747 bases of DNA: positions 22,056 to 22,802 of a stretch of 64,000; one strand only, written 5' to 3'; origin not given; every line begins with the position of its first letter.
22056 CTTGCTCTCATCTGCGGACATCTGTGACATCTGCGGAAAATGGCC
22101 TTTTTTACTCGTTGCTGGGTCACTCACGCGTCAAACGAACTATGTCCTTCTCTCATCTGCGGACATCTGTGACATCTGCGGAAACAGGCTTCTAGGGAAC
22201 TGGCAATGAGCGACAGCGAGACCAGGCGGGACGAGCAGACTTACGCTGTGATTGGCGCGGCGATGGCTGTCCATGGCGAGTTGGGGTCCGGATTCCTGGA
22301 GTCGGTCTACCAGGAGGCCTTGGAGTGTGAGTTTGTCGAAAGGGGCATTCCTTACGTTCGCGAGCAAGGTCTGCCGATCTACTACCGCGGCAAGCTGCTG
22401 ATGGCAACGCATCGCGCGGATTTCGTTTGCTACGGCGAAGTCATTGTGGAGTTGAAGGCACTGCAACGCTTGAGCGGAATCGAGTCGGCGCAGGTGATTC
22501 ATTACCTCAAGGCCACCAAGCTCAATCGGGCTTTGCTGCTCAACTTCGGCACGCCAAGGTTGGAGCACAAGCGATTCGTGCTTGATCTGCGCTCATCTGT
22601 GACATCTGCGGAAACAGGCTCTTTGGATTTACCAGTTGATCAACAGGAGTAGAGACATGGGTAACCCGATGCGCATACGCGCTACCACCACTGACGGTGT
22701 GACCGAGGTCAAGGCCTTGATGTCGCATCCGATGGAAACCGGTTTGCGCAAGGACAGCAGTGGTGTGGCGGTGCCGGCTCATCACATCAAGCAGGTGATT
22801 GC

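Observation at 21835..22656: Repeat-bounded GxxExxY / PD-(D/E)XK cassette inserted precisely between soxY and soxZ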

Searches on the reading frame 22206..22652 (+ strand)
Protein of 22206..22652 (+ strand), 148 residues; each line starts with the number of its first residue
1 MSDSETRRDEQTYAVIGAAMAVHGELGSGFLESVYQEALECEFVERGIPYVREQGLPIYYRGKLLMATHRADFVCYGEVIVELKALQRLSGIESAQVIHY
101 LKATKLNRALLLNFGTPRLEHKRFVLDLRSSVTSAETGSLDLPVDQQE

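Call 6: search_protein_families(library=pfam, proteins=[window:22206-22652:+], max_evalue=0.01)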
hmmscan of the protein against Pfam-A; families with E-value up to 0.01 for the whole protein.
window:22206-22652:+ (148 aa): 1 family
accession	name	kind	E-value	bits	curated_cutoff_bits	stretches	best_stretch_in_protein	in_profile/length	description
PF13366.12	PDDEXK_3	-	9.5e-37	126.4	22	1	10-124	2-117/117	PD-(D/E)XK nuclease superfamily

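Call 7: search_protein_families(library=ncbifam, proteins=[window:22206-22652:+], max_evalue=0.01)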
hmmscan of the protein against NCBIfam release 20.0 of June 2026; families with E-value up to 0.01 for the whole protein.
window:22206-22652:+ (148 aa): 1 family
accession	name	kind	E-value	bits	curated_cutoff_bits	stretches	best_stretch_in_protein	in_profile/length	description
TIGR04256.1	GxxExxY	subfamily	9.8e-40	135.5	35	1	11-125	2-116/116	GxxExxY protein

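Call 14: find_encoding_contigs(protein=window:22206-22652:+, flank=10000, max_places=10)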
Protein window:22206-22652:+ (148 aa): 1 contig read that carries it; 1 place shown.
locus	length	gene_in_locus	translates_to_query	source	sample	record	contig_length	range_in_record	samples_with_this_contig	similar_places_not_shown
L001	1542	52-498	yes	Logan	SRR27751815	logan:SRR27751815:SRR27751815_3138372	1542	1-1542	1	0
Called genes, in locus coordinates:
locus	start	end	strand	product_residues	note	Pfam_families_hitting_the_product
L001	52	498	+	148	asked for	PF13366:PDDEXK_3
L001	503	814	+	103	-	PF08770:SoxZ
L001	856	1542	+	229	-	?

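Call 29: search_solved_structures(query=window:22206-22652:+, max_evalue=1, show_alignments=2)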
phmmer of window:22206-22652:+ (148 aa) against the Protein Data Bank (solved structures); distinct sequences matched with E-value up to 1: 0.

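Call 32: find_homologous_proteins(query=window:22206-22652:+, max_evalue=0.00001)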
Query window:22206-22652:+ (148 aa): 7993 proteins with E <= 0.00001 among 8000 candidates; the best 120 are listed.
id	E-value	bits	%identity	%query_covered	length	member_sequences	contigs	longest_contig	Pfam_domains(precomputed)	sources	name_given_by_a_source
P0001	2.7e-90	317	100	100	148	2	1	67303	PF13366.13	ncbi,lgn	ncbi:MAG: GxxExxY protein [Lysobacterales bacterium]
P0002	8.7e-69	248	80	100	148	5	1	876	PF13366.13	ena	-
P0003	1.7e-60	221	78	93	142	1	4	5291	PF13366.13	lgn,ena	-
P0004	4.1e-58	213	78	88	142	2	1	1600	PF13366.13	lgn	-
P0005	9.9e-58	212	73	92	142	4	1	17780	PF13366.13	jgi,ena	-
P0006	1.2e-57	212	74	92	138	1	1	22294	PF13366.13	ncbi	-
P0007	2.9e-57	210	77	88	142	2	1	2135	PF13366.13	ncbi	-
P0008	7.8e-57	209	78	88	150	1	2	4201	PF13366.13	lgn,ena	-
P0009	1.0e-56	209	76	91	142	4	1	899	PF13366.13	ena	-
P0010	1.2e-56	208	74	94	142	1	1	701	PF13366.13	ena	-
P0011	1.7e-56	208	73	94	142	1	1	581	PF13366.13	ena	-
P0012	1.7e-56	208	73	91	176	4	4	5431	PF13366.13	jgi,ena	jgi:GxxExxY protein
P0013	2.0e-56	208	75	88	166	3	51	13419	PF13366.13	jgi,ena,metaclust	metaclust:\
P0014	4.1e-56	207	73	94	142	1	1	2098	PF13366.13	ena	-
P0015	4.5e-56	207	73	94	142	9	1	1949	PF13366.13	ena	-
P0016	4.8e-56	206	72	94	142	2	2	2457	PF13366.13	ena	-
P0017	5.2e-56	206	73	91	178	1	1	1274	PF13366.13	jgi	jgi:GxxExxY protein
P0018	8.7e-56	206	73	94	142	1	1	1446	PF13366.13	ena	-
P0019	9.8e-56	205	71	92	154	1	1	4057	PF13366.13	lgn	-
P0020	1.8e-55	205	75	88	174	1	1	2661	PF13366.13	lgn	-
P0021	2.6e-55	204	74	93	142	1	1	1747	PF13366.13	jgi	jgi:GxxExxY protein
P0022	4.3e-55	203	76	88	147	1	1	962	PF13366.13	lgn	-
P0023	4.4e-55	203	74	87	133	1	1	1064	PF13366.13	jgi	jgi:GxxExxY protein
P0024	5.3e-55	203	74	92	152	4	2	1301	PF13366.13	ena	-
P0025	6.8e-55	203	72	92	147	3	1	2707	PF13366.13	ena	-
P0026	6.9e-55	203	72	92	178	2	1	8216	PF13366.13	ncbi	ncbi:GxxExxY protein [Roseateles sp. GG27B]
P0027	8.4e-55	202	72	93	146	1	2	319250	PF13366.13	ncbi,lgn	-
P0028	2.5e-54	201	71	89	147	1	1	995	PF13366.13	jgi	jgi:GxxExxY protein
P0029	2.8e-54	201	72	95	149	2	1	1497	PF13366.13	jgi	jgi:GxxExxY protein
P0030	2.8e-54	201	72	88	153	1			PF13366.13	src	-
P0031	5.3e-54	200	74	89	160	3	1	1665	PF13366.13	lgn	-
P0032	5.4e-54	200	68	91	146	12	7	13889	PF13366.13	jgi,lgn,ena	jgi:GxxExxY protein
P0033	5.9e-54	200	74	82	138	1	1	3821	PF13366.13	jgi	jgi:GxxExxY protein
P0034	6.3e-54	200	71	92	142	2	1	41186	PF13366.13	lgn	-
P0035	7.8e-54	199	72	93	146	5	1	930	PF13366.13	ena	-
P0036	8.1e-54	199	70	95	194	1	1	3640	PF13366.13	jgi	jgi:GxxExxY protein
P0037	8.5e-54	199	75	86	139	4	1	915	PF13366.13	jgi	-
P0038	8.7e-54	199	73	89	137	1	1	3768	PF13366.13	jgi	jgi:GxxExxY protein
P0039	1.3e-53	199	69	92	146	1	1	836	PF13366.13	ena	-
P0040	2.0e-53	198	68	88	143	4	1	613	PF13366.13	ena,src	-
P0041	2.0e-53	198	75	87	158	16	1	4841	PF13366.13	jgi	-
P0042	2.3e-53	198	74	91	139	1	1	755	PF13366.13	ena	-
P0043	5.3e-53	197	69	91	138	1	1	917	PF13366.13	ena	-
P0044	7.3e-53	196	70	94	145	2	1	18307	PF13366.13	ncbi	-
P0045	2.0e-52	195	70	93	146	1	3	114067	PF13366.13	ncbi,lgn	-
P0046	2.4e-52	194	68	94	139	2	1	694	PF13366.13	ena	-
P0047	2.5e-52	194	69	91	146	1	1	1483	PF13366.13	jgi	jgi:GxxExxY protein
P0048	2.7e-52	194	75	86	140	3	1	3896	PF13366.13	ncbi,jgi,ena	jgi:GxxExxY protein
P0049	4.1e-52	194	68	91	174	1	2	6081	PF13366.13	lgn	-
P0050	4.2e-52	194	67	91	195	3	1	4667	PF13366.13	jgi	jgi:GxxExxY protein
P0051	4.3e-52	194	69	91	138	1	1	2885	PF13366.13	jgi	jgi:GxxExxY protein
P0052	4.4e-52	194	67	92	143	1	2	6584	PF13366.13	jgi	jgi:GxxExxY protein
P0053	4.8e-52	194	70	90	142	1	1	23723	PF13366.13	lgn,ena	-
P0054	4.8e-52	194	70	89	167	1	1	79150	PF13366.13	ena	-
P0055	7.8e-52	193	76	81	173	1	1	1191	PF13366.13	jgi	jgi:GxxExxY protein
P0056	9.2e-52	193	68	88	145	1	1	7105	PF13366.13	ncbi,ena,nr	ncbi:MAG: GxxExxY protein [Gemmatimonadota bacterium]|nr:GxxExxY protein [Gemmatimonadota bacterium]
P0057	1.1e-51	192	67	89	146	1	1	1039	PF13366.13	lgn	-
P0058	1.1e-51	192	71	82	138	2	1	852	PF13366.13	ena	-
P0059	1.7e-51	192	72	84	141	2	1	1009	PF13366.13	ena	-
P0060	1.8e-51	192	72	89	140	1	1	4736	PF13366.13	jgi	jgi:GxxExxY protein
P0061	2.0e-51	192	67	94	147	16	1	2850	PF13366.13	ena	-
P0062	2.2e-51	191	68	90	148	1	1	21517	PF13366.13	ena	-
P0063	3.6e-51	191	66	92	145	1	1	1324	PF13366.13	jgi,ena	-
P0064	3.6e-51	191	68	90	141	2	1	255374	PF13366.13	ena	-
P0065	3.8e-51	191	67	94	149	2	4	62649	PF13366.13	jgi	jgi:GxxExxY protein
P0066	4.0e-51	191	67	93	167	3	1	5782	PF13366.13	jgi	jgi:GxxExxY protein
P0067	4.0e-51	191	66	91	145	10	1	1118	PF13366.13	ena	-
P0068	4.5e-51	190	67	91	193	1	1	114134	PF13366.13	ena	-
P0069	5.0e-51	190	65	91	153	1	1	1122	PF13366.13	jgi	jgi:GxxExxY protein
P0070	5.7e-51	190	65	99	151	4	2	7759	PF13366.13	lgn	-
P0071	6.8e-51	190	70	84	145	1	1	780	PF13366.13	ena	-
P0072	6.8e-51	190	69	92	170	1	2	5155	PF13366.13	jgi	jgi:GxxExxY protein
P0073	6.9e-51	190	66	93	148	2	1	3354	PF13366.13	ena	-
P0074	7.6e-51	190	68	92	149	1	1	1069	PF13366.13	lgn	-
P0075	8.4e-51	190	67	91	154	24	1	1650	PF13366.13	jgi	jgi:GxxExxY protein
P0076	9.0e-51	189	67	88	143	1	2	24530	PF13366.13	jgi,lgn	jgi:hypothetical protein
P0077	9.2e-51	189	69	91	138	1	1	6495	PF13366.13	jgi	jgi:GxxExxY protein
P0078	9.9e-51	189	67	87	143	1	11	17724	PF13366.13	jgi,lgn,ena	jgi:GxxExxY protein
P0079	1.0e-50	189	70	87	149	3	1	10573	PF13366.13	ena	-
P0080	1.1e-50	189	65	92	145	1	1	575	PF13366.13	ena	-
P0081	1.1e-50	189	65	93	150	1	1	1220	PF13366.13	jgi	jgi:GxxExxY protein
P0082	1.1e-50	189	72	81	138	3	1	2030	PF13366.13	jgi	-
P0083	1.1e-50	189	68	88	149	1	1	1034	PF13366.13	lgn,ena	-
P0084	1.2e-50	189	70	89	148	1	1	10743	PF13366.13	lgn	-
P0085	1.2e-50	189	66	93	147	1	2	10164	PF13366.13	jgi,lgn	-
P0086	1.3e-50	189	67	92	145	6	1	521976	PF13366.13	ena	-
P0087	1.3e-50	189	68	88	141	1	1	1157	PF13366.13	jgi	jgi:GxxExxY protein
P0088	1.3e-50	189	68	91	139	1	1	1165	PF13366.13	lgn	-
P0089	1.5e-50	189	67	92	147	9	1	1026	PF13366.13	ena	-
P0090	1.5e-50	189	65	92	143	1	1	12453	PF13366.13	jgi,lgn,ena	-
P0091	1.6e-50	189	68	92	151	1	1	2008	PF13366.13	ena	-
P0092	1.7e-50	188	67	93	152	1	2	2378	PF13366.13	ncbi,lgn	-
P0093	1.8e-50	188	64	95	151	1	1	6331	PF13366.13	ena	-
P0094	1.9e-50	188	70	86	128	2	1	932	PF13366.13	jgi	jgi:GxxExxY protein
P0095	1.9e-50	188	67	92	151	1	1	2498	PF13366.13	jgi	jgi:GxxExxY protein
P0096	1.9e-50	188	65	92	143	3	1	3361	PF13366.13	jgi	jgi:GxxExxY protein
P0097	2.0e-50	188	67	89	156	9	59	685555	PF13366.13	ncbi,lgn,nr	ncbi:hypothetical protein B188_28570 [Candidatus Brocadiaceae bacterium B188]|nr:hypothetical protei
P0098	2.1e-50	188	69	85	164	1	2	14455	PF13366.13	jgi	jgi:GxxExxY protein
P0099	2.1e-50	188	66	92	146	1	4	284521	PF13366.13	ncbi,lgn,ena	-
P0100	2.1e-50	188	65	95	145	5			PF13366.13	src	-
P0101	2.1e-50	188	69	86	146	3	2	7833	PF13366.13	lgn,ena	-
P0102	2.5e-50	188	66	91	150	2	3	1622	PF13366.13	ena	-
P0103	2.8e-50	188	65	91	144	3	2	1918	PF13366.13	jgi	jgi:GxxExxY protein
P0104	2.8e-50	188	65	92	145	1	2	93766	PF13366.13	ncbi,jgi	-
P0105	2.9e-50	188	63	99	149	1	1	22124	PF13366.13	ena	-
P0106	2.9e-50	188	67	92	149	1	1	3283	PF13366.13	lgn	-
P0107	3.0e-50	188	67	88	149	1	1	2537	PF13366.13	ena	-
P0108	3.2e-50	188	65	99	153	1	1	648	PF13366.13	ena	-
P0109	3.2e-50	188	64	91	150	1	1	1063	PF13366.13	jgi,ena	-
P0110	3.2e-50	188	75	81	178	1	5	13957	PF13366.13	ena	-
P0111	3.2e-50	188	69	89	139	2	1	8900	PF13366.13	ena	-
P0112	3.3e-50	188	67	89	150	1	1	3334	PF13366.13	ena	-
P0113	3.4e-50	188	66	91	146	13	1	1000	PF13366.13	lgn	-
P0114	3.6e-50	187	68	94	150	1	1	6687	PF13366.13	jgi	jgi:GxxExxY protein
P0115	3.7e-50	187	68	88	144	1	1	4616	PF13366.13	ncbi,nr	ncbi:MAG: GxxExxY protein [Gemmatimonadota bacterium]|nr:GxxExxY protein [Gemmatimonadota bacterium]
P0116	4.0e-50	187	67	87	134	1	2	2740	PF13366.13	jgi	jgi:GxxExxY protein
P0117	4.1e-50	187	66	91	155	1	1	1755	PF13366.13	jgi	-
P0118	4.2e-50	187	66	91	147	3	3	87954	PF13366.13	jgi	jgi:GxxExxY protein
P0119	4.2e-50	187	68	88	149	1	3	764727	PF13366.13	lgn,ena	-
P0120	4.5e-50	187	66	92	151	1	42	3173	PF13366.13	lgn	-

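Call 37: find_related_loci(query=A1, collection=metagenome_contigs, flank=3000)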
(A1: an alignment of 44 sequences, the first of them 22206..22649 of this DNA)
Query A1 (148 aa) in metagenome_contigs; peptide patterns used: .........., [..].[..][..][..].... (x = any residue, [..] = any of these).
600 stretches matched a pattern (row limit reached: there are more); 579 encode a relative of the query (tblastn E <= 1e-3); the best 80 are kept; 80 distinct loci.
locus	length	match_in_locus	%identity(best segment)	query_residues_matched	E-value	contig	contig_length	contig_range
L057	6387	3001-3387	67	8-136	2e-57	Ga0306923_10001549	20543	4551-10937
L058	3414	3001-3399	66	4-136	5e-57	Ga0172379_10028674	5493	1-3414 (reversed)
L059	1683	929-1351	62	2-141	9e-59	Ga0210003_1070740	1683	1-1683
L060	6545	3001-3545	67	6-139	5e-56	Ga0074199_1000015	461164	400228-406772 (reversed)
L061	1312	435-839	62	2-136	6e-58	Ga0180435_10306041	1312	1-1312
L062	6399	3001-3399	64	7-140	5e-54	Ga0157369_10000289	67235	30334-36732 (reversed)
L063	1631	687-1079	66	6-136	4e-55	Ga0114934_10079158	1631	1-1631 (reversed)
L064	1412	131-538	59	3-135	2e-54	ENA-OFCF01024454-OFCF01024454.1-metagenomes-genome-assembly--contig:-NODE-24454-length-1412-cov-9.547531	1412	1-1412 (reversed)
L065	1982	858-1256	62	8-140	6e-53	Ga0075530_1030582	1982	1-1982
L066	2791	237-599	67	8-128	5e-52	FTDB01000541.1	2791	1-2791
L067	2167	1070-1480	61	9-147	6e-52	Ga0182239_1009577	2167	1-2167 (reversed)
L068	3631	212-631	64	1-141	2e-51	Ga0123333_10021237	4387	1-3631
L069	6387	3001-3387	64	8-136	3e-51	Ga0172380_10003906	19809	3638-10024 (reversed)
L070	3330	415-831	58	1-139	5e-51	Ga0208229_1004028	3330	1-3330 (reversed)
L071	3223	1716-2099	64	9-137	6e-51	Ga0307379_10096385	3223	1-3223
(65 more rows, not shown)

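Call 42: search_protein_families(library=padloc, proteins=[window:22206-22652:+], max_evalue=1)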
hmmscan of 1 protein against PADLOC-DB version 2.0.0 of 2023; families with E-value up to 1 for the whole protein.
window:22206-22652:+ (148 aa): 0 families

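Call 43: search_protein_families(library=phrogs, proteins=[window:22206-22652:+], max_evalue=0.01)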
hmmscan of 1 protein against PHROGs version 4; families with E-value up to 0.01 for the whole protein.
window:22206-22652:+ (148 aa): 1 family
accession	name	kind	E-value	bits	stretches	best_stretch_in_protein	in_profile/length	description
phrog_12450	-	unknown function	0.0029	17.6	1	71-135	133-195/415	-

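Call 44: predict_structure(alignment_id=A1)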
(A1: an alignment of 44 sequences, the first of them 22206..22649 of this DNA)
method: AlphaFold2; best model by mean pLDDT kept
length: 148 residues; sequences in the alignment: 44
mean_pLDDT: 86.9   pTM: 0.77
mean pLDDT of the five models: 86.9, 86.5, 85.6, 85.6, 84.9
residues with pLDDT >= 90: 101; 70-90: 18; 50-70: 18; < 50: 11
segments of 3 or more residues with pLDDT < 50: 130-139
pLDDT, mean of each block of 10 residues (from residue 1): 65 97 98 98 98 91 90 96 97 94 91 98 80 44 59
secondary structure, 60 per line:
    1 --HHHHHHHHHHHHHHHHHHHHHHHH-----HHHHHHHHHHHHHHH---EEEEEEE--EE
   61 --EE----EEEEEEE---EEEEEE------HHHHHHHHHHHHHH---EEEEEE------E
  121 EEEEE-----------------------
elements in order: H3-26 H32-46 E50-56 E69-75 E79-84 H91-104 E108-113 E120-125

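Call 48: fold_search(model_id=the predicted structure, library=pdb)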
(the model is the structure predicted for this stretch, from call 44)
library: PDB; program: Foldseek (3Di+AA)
matches with E <= 10: 533; with E <= 0.001: 4
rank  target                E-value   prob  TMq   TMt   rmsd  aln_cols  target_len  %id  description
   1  4ic1_D                1.4e-04  1.00  0.47  0.35  13.5       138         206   20  Crystal structure of SSO0001 (released 2013-01-16)
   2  4ic1_B                1.8e-04  1.00  0.48  0.37  13.7       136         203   20  Crystal structure of SSO0001 (released 2013-01-16)
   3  4ic1_A                1.9e-04  1.00  0.49  0.37  13.4       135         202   19  Crystal structure of SSO0001 (released 2013-01-16)
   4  4ic1_G                8.2e-04  1.00  0.49  0.37   4.4       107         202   20  Crystal structure of SSO0001 (released 2013-01-16)
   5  5zyv_A                3.8e-03  0.98  0.42  0.33  14.6       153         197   15  Crystal structure of human MGME1 with single strand DNA2 and Ca2+ (released 2018-09-19)
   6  3syy                  4.0e-03  0.98  0.42  0.33  16.8       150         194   10  Crystal Structure of an alkaline exonuclease (LHK-Exo) from Laribacter hongkongensis (released 2012-02-15)
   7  9np6_A                4.0e-03  0.95  0.37  0.09  13.8       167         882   12  Cryo-EM structure of AdnA(D934A)-AdnB(D1014A) in complex with AMPPNP and blunt end DNA (released 2025-03-19)
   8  3sm4_B                7.2e-03  0.99  0.46  0.31  14.7       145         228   13  Crystal Structure of the K131A Mutant of Lambda Exonuclease in Complex with a 5'-Phosphorylated 14-mer/12-mer Duplex a (released 2011-07-20)
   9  3ijm_B                8.2e-03  0.98  0.37  0.37   6.8       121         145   15  The structure of a restriction endonuclease-like fold superfamily protein from Spirosoma linguale. (released 2009-09-22)
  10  6m9k_B                8.7e-03  0.99  0.47  0.32  14.3       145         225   14  Crystal structure of lambda exonuclease in complex with the Red beta C-terminal domain (released 2019-01-02)
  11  3sz4                  8.7e-03  0.99  0.44  0.35  13.6       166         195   11  Crystal Structure of LHK-Exo in complex with dAMP (released 2012-02-15)
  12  4ceh_A                9.3e-03  0.89  0.32  0.06  10.3       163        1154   11  Crystal structure of AddAB with a forked DNA substrate (released 2014-03-12)
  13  3slp_A                1.2e-02  0.99  0.47  0.32  14.4       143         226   13  Crystal Structure of Lambda Exonuclease in Complex with a 12 BP Symmetric DNA Duplex (released 2011-07-20)
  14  6ppr_A                1.5e-02  0.82  0.36  0.09  13.9       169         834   13  Cryo-EM structure of AdnA(D934A)-AdnB(D1014A) in complex with AMPPNP and DNA (released 2019-11-20)
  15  1avq_A                2.7e-02  1.00  0.47  0.32   3.9       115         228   17  TOROIDAL STRUCTURE OF LAMBDA EXONUCLEASE DETERMINED AT 2.4 ANGSTROMS (released 1998-03-18)
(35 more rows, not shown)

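Call 69: search_dna_similar(query=window:22206-22652:+, collection=plasmids, mode=protein, max_rows=25)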
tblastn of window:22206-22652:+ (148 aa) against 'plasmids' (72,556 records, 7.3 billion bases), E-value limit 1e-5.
Records with a match: 8; places in all: 10; records where one place covers at least 80% of the query: 3.
Best place of each record, by identity: <60% 8.
By first word of the organism name: Treponema 1; Gemmatirosa 1; Persicobacter 1; Bacteroides 1; Sphingomonas 1; Bernardetia 1; Prevotella 1; Fusobacteria 1.
By predicted mobility (MOB-suite, as given by PLSDB): non-mobilizable 8.
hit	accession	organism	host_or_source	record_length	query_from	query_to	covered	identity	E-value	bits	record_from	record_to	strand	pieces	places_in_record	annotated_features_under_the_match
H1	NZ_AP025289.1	Treponema saccharophilum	-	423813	9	123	78%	51.3%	6e-28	114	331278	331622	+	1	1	GxxExxY protein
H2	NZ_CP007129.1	Gemmatirosa kalamazoonensis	-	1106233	1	127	86%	41.7%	1e-18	88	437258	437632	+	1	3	record has no annotation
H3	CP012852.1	Persicobacter sp. JZB09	cell culture,soil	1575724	1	123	83%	39.5%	3e-17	84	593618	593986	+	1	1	none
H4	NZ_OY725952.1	Bacteroides finegoldii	-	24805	12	126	78%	38.5%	1e-17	85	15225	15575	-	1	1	GxxExxY protein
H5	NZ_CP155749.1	Sphingomonas parapaucimobilis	Chinese cabbage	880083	1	127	86%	31.8%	4e-10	64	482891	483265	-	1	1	GxxExxY protein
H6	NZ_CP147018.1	Bernardetia sp. Wsw4-3y2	Red alga,Red algae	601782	9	121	76%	35.1%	2e-13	73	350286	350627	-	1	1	GxxExxY protein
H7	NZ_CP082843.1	Prevotella nigrescens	-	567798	3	114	76%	33.9%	9e-12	68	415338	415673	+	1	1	GxxExxY protein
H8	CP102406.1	Fusobacteria bacterium ZRK30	pure culture,cold seep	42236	7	115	74%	34.9%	4e-10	64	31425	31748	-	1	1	GxxExxY protein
